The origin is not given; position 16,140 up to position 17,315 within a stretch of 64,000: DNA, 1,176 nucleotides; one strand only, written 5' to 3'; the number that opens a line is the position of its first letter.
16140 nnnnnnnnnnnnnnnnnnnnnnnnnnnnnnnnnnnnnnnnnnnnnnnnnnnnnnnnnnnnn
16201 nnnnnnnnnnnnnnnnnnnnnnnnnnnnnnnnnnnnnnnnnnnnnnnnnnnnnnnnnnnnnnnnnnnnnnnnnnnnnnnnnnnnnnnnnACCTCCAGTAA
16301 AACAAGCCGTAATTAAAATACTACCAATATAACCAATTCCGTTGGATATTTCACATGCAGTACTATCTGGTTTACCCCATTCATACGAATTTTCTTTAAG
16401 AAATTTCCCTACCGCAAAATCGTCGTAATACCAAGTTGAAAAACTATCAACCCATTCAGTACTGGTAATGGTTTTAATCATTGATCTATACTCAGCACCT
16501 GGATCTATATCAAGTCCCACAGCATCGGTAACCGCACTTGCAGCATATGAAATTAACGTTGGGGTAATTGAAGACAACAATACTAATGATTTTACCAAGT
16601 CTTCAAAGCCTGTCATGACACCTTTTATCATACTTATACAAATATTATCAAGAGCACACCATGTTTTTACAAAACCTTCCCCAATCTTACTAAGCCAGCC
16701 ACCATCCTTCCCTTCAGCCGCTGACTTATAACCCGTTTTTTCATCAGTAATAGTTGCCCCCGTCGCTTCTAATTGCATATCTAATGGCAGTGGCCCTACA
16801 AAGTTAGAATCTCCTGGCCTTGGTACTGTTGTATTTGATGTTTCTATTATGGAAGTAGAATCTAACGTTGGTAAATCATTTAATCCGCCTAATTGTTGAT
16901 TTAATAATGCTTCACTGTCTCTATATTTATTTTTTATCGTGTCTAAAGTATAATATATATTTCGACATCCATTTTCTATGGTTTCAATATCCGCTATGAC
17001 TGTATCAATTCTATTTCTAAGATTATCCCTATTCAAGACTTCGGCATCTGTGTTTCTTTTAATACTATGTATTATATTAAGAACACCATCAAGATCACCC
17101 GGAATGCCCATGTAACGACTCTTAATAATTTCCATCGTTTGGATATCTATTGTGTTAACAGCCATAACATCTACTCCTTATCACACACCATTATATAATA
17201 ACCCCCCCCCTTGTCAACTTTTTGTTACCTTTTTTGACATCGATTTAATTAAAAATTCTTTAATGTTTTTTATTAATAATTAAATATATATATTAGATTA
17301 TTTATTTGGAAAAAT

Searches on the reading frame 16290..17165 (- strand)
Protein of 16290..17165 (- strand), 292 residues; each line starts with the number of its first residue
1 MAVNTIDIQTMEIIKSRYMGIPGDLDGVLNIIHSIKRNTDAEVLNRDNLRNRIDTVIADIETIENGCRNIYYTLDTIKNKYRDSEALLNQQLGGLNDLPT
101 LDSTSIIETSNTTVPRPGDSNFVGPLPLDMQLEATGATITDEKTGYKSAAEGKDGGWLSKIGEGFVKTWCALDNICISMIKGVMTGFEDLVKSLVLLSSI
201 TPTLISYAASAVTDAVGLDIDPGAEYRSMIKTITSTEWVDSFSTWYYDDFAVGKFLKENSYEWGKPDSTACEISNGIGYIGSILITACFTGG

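Call 26: find_homologous_proteins(query=window:16290-17165:-)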
Query seq(292 aa): 964 candidates shared short words with the query, none scored E <= 0.001.
